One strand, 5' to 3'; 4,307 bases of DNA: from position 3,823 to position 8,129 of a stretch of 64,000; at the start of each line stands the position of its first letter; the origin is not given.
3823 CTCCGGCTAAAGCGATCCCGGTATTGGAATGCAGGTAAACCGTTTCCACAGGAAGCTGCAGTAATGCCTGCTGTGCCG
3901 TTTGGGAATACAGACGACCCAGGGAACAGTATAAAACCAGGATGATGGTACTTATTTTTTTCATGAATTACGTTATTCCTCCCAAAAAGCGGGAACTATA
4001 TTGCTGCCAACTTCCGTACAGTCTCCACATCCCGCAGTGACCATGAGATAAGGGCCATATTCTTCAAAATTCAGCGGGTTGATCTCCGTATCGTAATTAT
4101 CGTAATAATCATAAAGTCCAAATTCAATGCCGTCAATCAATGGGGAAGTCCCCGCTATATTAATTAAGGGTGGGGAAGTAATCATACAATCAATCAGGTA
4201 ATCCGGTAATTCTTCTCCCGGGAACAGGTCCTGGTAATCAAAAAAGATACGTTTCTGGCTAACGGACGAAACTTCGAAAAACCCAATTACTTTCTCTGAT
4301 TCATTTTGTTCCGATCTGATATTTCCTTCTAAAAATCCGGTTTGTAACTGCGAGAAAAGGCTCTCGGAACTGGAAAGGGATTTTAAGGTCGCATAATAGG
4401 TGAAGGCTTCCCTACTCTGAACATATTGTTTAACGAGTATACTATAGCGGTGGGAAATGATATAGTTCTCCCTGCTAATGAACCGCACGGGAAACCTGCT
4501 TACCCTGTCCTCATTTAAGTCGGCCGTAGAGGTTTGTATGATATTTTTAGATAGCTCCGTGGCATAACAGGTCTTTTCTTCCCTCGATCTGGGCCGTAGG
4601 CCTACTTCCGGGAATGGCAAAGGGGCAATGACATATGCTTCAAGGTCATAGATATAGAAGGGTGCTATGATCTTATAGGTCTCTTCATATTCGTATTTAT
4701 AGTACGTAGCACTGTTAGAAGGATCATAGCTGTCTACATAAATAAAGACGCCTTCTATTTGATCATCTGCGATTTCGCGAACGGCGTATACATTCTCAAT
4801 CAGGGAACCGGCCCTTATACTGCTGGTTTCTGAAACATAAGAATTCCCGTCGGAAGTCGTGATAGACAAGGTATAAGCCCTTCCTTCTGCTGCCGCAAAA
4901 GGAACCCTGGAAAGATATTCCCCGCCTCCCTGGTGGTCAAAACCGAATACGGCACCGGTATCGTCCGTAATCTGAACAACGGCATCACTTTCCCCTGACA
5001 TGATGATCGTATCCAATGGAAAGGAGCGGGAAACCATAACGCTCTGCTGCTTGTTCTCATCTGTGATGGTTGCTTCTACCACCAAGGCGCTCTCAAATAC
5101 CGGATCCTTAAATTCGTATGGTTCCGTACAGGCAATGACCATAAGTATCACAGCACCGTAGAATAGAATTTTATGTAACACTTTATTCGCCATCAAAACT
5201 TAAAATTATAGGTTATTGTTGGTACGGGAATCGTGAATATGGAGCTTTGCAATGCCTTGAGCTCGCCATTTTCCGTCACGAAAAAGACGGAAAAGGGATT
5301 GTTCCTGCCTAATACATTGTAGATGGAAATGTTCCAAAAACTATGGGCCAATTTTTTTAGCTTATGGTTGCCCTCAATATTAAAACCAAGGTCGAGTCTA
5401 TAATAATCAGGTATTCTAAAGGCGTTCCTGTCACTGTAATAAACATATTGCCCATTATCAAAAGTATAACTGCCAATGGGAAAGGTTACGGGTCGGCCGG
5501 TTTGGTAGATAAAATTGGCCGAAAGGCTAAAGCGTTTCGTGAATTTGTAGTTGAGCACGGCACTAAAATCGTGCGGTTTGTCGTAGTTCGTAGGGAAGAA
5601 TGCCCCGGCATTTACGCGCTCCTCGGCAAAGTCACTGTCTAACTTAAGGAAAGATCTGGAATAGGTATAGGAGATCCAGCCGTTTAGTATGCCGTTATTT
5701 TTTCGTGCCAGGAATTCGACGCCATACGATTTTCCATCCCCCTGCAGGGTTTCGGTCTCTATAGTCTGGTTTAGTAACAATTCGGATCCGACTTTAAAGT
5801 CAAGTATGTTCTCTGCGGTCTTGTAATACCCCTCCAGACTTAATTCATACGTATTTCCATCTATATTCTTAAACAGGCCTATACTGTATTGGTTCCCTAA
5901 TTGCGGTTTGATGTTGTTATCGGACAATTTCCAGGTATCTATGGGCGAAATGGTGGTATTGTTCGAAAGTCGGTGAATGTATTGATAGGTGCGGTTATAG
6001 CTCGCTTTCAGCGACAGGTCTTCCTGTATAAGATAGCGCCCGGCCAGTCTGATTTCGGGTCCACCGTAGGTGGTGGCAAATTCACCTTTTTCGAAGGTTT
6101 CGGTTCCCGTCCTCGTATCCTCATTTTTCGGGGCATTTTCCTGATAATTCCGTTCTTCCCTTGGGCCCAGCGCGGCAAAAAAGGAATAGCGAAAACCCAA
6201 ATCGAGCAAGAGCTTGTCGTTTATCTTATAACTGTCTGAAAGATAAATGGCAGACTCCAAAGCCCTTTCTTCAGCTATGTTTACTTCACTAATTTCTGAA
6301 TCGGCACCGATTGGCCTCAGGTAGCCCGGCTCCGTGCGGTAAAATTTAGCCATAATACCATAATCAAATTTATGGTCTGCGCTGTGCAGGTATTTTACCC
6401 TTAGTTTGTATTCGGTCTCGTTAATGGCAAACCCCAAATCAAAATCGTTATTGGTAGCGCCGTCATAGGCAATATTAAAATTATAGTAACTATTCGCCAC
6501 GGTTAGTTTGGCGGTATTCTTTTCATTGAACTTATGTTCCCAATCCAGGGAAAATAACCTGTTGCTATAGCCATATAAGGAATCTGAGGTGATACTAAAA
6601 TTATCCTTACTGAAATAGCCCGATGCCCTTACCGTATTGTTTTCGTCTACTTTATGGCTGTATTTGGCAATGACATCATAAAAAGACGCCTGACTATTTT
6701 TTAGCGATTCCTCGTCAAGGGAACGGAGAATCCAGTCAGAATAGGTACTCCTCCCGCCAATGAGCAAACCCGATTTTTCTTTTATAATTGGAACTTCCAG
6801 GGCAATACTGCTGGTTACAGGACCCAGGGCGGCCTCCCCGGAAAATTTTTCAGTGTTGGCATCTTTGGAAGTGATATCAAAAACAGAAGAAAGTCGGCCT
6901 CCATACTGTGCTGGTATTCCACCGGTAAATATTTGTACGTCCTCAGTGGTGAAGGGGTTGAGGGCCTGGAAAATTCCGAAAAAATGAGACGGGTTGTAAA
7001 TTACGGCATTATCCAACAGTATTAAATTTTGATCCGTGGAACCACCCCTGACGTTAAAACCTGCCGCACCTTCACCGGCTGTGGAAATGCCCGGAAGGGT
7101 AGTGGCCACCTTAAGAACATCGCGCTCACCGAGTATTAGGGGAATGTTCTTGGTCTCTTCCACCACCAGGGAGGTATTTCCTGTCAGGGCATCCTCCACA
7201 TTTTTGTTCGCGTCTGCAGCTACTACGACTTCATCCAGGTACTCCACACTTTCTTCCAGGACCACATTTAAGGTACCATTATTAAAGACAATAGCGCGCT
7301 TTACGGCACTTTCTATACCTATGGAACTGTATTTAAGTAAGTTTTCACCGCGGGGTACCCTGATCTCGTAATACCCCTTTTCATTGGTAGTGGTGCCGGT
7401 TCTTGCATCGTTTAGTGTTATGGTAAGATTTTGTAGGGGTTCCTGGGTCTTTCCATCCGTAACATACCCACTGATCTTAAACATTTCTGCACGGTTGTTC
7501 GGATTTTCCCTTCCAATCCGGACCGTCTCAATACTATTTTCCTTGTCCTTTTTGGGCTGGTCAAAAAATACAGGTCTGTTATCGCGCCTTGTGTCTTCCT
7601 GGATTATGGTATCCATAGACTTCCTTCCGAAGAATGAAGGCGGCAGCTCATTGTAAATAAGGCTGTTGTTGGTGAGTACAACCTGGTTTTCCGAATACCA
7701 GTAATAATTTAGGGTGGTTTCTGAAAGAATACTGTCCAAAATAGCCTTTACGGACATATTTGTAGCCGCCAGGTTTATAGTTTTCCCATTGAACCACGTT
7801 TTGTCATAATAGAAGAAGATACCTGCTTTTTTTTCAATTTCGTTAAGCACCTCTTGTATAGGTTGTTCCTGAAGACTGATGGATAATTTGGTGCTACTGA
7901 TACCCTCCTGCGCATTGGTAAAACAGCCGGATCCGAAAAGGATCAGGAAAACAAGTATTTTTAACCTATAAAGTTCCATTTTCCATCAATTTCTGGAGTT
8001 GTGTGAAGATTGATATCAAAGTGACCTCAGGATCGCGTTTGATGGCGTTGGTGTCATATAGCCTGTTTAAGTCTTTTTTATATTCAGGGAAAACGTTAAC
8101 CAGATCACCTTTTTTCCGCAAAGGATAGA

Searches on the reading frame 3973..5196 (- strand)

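Call 61: search_protein_families(library=pfam, proteins=[window:3973-5196:-], max_evalue=0.0001)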
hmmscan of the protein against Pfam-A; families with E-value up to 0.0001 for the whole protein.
window:3973-5196:- (407 aa): 1 family
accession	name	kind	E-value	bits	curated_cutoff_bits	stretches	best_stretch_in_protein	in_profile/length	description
PF14054.11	DUF4249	-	5.8e-42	144.6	28.5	1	25-316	2-269/269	Domain of unknown function (DUF4249)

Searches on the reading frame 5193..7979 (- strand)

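Call 61: search_protein_families(library=pfam, proteins=[window:5193-7979:-], max_evalue=0.0001)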
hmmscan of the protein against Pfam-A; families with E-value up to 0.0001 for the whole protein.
window:5193-7979:- (928 aa): 4 families
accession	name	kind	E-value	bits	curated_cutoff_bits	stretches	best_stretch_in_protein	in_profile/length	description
PF13715.12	CarbopepD_reg_2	-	6.4e-16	58.6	32.2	1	169-253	1-88/88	CarboxypepD_reg-like domain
PF13620.12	CarboxypepD_reg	-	1.9e-10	41.4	32.3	1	169-239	2-79/82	Carboxypeptidase regulatory-like domain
PF07715.20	Plug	-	1.3e-08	35.8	23.9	1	286-362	23-102/107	TonB-dependent Receptor Plug Domain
PF25183.1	OMP_b-brl_4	-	7.4e-06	25.1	30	1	562-631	354-414/838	Outer membrane beta barrel domain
